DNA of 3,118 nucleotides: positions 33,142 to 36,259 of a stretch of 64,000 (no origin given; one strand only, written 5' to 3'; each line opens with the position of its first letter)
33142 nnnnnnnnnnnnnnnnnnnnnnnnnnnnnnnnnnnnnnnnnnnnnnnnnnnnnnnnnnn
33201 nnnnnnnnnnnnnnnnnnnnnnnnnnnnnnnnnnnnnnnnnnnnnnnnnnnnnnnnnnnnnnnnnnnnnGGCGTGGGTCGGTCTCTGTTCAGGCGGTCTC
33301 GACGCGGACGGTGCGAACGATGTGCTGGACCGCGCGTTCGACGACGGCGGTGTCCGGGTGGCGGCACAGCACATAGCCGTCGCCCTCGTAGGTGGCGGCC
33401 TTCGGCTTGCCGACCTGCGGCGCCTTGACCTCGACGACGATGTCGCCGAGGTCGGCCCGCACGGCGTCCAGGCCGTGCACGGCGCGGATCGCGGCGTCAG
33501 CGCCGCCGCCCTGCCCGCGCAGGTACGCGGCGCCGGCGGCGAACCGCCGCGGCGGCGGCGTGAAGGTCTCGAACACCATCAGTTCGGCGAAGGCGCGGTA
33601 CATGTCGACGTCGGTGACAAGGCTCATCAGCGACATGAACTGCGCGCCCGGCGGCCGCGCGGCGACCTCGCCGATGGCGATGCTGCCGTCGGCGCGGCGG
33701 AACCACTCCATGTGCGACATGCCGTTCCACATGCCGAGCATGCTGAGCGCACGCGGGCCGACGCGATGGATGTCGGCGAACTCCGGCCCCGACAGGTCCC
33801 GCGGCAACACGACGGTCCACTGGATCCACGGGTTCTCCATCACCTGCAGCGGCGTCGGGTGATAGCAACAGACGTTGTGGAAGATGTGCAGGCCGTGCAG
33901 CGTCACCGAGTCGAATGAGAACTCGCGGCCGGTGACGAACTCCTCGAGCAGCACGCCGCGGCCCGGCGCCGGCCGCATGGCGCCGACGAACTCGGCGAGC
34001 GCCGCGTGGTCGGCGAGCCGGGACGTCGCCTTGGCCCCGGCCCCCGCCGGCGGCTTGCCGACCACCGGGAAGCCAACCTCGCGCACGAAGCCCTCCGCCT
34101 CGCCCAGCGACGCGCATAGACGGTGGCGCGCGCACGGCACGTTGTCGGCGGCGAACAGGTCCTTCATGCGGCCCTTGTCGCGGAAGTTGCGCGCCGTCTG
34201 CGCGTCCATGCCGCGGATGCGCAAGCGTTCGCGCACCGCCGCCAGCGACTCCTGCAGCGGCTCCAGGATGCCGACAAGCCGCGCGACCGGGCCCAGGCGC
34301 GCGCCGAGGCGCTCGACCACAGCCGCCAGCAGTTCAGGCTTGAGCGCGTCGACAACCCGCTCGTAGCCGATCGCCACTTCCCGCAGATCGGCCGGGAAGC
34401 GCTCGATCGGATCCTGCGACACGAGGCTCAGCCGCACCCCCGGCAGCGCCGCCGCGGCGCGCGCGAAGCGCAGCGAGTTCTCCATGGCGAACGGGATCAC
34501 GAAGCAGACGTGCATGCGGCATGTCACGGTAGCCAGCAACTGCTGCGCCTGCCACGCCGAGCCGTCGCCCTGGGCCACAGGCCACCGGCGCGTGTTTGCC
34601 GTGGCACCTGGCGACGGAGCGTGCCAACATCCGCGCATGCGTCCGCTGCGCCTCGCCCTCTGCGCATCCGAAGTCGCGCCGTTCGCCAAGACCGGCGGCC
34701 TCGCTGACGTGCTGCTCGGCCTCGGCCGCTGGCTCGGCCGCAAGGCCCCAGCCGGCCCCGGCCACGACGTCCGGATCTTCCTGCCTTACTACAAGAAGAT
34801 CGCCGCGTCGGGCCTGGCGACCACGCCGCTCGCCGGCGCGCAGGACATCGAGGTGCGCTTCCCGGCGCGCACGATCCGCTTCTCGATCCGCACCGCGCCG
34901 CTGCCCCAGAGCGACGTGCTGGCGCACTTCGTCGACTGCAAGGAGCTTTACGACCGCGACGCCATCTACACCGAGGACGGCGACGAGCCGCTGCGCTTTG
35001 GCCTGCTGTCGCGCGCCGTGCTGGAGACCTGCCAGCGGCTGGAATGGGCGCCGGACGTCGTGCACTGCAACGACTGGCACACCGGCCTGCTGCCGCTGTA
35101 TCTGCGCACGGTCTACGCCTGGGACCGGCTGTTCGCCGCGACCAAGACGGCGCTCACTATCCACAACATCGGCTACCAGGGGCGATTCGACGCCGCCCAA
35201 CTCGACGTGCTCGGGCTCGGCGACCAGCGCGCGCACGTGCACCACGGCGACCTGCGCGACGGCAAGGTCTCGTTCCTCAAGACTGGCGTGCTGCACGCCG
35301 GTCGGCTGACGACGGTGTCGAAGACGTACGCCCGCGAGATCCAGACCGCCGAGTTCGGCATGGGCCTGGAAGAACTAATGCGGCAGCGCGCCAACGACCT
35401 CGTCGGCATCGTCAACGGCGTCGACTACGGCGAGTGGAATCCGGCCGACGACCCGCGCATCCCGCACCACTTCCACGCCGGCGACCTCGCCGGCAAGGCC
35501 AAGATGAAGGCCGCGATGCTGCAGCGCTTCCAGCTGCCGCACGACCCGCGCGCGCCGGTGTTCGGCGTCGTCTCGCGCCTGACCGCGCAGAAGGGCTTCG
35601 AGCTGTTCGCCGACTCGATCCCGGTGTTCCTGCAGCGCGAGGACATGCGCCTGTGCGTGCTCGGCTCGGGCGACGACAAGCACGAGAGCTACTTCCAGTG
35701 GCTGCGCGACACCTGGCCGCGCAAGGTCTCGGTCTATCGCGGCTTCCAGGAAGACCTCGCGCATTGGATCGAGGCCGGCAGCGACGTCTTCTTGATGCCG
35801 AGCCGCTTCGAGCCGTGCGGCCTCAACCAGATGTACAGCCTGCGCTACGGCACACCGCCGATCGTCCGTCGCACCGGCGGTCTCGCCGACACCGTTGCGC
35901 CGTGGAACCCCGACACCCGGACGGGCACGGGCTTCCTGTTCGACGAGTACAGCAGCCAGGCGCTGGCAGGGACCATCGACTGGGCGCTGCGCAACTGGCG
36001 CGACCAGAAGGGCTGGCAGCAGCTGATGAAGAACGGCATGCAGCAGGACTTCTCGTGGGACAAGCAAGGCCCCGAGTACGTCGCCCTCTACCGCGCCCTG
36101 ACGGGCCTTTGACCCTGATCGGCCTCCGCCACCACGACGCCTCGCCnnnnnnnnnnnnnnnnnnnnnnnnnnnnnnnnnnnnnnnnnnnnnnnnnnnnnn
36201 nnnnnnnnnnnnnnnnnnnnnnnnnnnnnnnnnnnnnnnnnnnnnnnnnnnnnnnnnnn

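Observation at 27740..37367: Three paralogous ATP-grasp ligases wrapped around glgA and translationally coupled to an MFP-RND exporter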

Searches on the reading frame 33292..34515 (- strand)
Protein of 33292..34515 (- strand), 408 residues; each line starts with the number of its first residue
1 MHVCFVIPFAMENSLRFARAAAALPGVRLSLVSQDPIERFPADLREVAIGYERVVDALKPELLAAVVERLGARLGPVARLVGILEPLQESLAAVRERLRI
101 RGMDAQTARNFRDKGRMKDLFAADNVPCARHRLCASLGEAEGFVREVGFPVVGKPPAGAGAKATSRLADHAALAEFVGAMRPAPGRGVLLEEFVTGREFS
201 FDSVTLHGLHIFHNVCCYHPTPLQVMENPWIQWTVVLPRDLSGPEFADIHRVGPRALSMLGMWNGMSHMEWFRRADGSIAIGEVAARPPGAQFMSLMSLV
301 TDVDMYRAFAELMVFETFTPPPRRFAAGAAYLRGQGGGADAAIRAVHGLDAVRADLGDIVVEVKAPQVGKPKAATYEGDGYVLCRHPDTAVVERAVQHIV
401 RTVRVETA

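Call 6: search_protein_families(library=pfam, proteins=[window:33292-34515:-], max_evalue=0.01)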
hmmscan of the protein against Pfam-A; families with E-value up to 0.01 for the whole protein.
window:33292-34515:- (408 aa): 3 families
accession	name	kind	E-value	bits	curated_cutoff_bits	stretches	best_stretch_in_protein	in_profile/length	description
PF02222.28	ATP-grasp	-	1.1e-06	28.8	27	1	121-288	3-163/179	ATP-grasp domain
PF13535.11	ATP-grasp_4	-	0.00034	20.7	27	1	185-288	52-152/160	ATP-grasp domain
PF01071.24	GARS_A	-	0.00037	20.8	27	1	113-205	2-100/194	Phosphoribosylglycinamide synthetase, ATP-grasp (A) domain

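Call 7: search_protein_families(library=ncbifam, proteins=[window:33292-34515:-], max_evalue=0.01)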
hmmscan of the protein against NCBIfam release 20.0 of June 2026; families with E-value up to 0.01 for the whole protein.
window:33292-34515:- (408 aa): 16 families
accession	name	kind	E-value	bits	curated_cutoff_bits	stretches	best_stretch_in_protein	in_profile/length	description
NF002563.0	PRK02186.1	subfamily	6.3e-23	80.9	625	1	69-405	63-394/890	argininosuccinate lyase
NF005543.0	PRK07206.1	subfamily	1.3e-15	57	302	1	104-314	99-314/416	hypothetical protein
TIGR02068.2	cya_phycin_syn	equivalog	4.2e-06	25.1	850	1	112-199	212-299/862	cyanophycin synthetase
NF010623.0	PRK14016.1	subfamily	8.2e-06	24.2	877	1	112-199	213-300/871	cyanophycin synthetase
TIGR00877.1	purD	equivalog_domain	1.1e-05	24.4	288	1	99-205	90-202/425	phosphoribosylamine--glycine ligase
NF006766.0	PRK09288.1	equivalog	1.7e-05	23.8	339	1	105-406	105-393/396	formate-dependent phosphoribosylglycinamide formyltransferase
TIGR02144.1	LysX_arch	equivalog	6.5e-05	22.2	275.6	1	113-175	87-149/281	lysine biosynthesis protein LysX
NF003671.0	PRK05294.1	equivalog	0.00014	19.6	599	1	95-204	648-759/1058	carbamoyl-phosphate synthase large subunit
TIGR00768.1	rimK_fam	subfamily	0.00015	21.2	143.4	1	109-184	83-158/276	RimK family alpha-L-glutamate ligase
TIGR01369.1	CPSaseII_lrg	equivalog_domain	0.00018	19.2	1027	1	95-208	651-766/1052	carbamoyl-phosphate synthase (glutamine-hydrolyzing) large subunit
TIGR01161.1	purK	equivalog_domain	0.00021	20.7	318.4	1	104-288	89-266/362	5-(carboxyamino)imidazole ribonucleotide synthase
NF053745.1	AAntcapLigBacD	equivalog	0.00025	19.6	850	1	91-159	114-182/471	alanine--anticapsin ligase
NF004679.0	PRK06019.1-5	equivalog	0.00074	18.4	326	1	109-287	95-267/376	5-(carboxyamino)imidazole ribonucleotide synthase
NF002378.0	PRK01372.1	subfamily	0.00083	18.1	243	1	113-201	100-186/305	D-alanine--D-alanine ligase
TIGR01142.1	purT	equivalog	0.002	17.1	502.15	1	105-405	92-379/380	phosphoribosylglycinamide formyltransferase 2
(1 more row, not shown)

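Call 18: search_solved_structures(query=window:33292-34515:-, max_evalue=0.01)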
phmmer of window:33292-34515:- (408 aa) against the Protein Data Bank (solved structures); distinct sequences matched with E-value up to 0.01: 16.
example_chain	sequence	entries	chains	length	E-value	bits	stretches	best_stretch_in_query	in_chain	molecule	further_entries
30vh_A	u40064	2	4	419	4.6e-10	42.2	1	96-290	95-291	L-amino acid ligase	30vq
4wd3_A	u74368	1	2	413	2.1e-09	40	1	73-315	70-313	L-amino acid ligase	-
3vot_A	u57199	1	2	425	3.1e-06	29.6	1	76-292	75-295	L-amino acid ligase, BL00235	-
2yrw_A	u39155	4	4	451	3.4e-06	29.5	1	82-203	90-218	Phosphoribosylglycinamide synthetase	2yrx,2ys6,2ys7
3wo1_A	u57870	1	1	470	3.4e-06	29.5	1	90-169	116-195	Alanine-anticapsin ligase BacD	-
3wnz_A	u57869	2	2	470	1.1e-05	27.8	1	90-169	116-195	Alanine-anticapsin ligase BacD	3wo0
3vmm_A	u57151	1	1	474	1.1e-05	27.8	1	90-169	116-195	Alanine-anticapsin ligase BacD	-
2ip4_A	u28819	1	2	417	4.2e-05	25.9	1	79-201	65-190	Phosphoribosylamine--glycine ligase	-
2xcl_A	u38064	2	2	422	8.8e-05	24.8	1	81-202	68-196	PHOSPHORIBOSYLAMINE--GLYCINE LIGASE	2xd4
5d8d_A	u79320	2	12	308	0.00022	23.5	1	102-203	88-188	D-alanine--D-alanine ligase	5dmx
1gso_A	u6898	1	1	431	0.00027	23.2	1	96-212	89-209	PROTEIN (GLYCINAMIDE RIBONUCLEOTIDE SYNTHETASE)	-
4dim_A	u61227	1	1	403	0.001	21.3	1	90-205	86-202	Phosphoribosylglycinamide synthetase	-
3mjf_A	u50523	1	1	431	0.0021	20.3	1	98-202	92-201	Phosphoribosylamine--glycine ligase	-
1ulz_A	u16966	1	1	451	0.0029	19.8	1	111-197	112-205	pyruvate carboxylase n-terminal domain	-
5vev_A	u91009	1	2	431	0.0044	19.2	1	98-212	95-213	Phosphoribosylamine--glycine ligase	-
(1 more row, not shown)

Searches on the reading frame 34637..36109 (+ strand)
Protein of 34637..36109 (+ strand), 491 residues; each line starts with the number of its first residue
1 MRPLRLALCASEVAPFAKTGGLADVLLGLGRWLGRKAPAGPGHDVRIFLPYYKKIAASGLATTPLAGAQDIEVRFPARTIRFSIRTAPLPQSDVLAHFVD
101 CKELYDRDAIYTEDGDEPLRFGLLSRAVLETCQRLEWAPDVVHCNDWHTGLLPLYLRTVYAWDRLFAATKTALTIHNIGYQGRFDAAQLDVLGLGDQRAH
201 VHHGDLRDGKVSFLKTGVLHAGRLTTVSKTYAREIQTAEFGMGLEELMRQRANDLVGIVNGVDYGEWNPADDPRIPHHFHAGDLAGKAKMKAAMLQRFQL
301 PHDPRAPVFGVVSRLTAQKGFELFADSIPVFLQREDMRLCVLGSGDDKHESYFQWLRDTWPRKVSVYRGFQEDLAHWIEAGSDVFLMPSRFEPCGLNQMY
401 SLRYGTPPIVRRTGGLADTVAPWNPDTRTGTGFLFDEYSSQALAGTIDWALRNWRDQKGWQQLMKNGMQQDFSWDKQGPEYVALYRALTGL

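Call 6: search_protein_families(library=pfam, proteins=[window:34637-36109:+], max_evalue=0.01)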
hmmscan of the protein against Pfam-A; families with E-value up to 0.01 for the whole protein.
window:34637-36109:+ (491 aa): 5 families
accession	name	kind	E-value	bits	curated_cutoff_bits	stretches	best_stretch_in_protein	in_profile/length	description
PF08323.17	Glyco_transf_5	-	3.7e-68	230.2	22.7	1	7-249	3-238/239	Starch synthase catalytic domain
PF00534.26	Glycos_transf_1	-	4e-20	72.5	26.4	1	296-460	5-165/172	Glycosyl transferases group 1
PF13692.12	Glyco_trans_1_4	-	5e-15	56.4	27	1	307-453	2-142/142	Glycosyl transferases group 1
PF20706.3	GT4-conflict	-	1.3e-06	28.1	26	1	311-476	202-380/385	Family 4 Glycosyltransferase in conflict systems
PF13439.12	Glyco_transf_4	-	0.01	16.3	28.5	0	125-237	61-150/170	Glycosyltransferase Family 4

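Call 7: search_protein_families(library=ncbifam, proteins=[window:34637-36109:+], max_evalue=0.01)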
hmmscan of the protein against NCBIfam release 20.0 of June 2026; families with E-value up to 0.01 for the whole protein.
window:34637-36109:+ (491 aa): 21 families
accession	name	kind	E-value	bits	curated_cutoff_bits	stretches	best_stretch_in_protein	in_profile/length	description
TIGR02095.1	glgA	subfamily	1.4e-153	512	328.45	1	7-487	4-476/477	glycogen/starch synthase, ADP-glucose type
NF001903.0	PRK00654.2-2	equivalog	2e-151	504.9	616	1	5-487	2-477/482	glycogen synthase GlgA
NF001898.0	PRK00654.1-1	equivalog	1.8e-145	485.3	603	1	6-488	3-475/477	glycogen synthase GlgA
NF001899.0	PRK00654.1-2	equivalog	1.2e-136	455.9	459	1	8-489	5-476/478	glycogen synthase GlgA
NF001900.0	PRK00654.1-3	equivalog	2.3e-113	379.2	509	1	5-490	2-456/481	glycogen synthase GlgA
NF010699.0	PRK14099.1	equivalog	7.1e-110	367.7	762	1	1-489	1-480/485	glycogen synthase GlgA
NF001905.0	PRK00654.2-4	subfamily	1.9e-104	350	560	1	7-487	4-485/489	glycogen synthase GlgA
NF001901.0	PRK00654.1-5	equivalog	5.9e-103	345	649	1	8-488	28-491/502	glycogen synthase GlgA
NF010698.0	PRK14098.1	equivalog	4.8e-98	328.9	754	1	9-489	11-487/489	starch synthase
NF001906.0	PRK00654.2-5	equivalog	1.4e-97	327.7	870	1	4-487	6-482/485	glycogen synthase GlgA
NF001902.0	PRK00654.2-1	equivalog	2.2e-84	283.8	845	1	9-487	6-488/492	glycogen synthase GlgA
NF001904.0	PRK00654.2-3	equivalog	1.5e-56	192.1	577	1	7-488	4-474/475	glycogen synthase GlgA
TIGR03999.1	thiol_BshA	equivalog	3.1e-08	33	273.7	1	333-488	226-373/375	N-acetyl-alpha-D-glucosaminyl L-malate synthase BshA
TIGR03088.1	stp2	hypoth_equivalog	4.6e-08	32.5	409.05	1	305-487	193-372/374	TIGR03088 family PEP-CTERM/XrtA system glycosyltransferase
TIGR02149.1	glgA_Coryne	subfamily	2.9e-07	30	302.4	1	294-487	194-389/391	glycogen synthase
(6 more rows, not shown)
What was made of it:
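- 34637..36112 (+): glgA: ADP-glucose-type glycogen synthase, 491 aa, with the KTGGL motif. TIGR02095 scores 512 bits against a cutoff of 328; Glyco_transf_5 plus Glycos_transf_1 (calls 6, 7).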
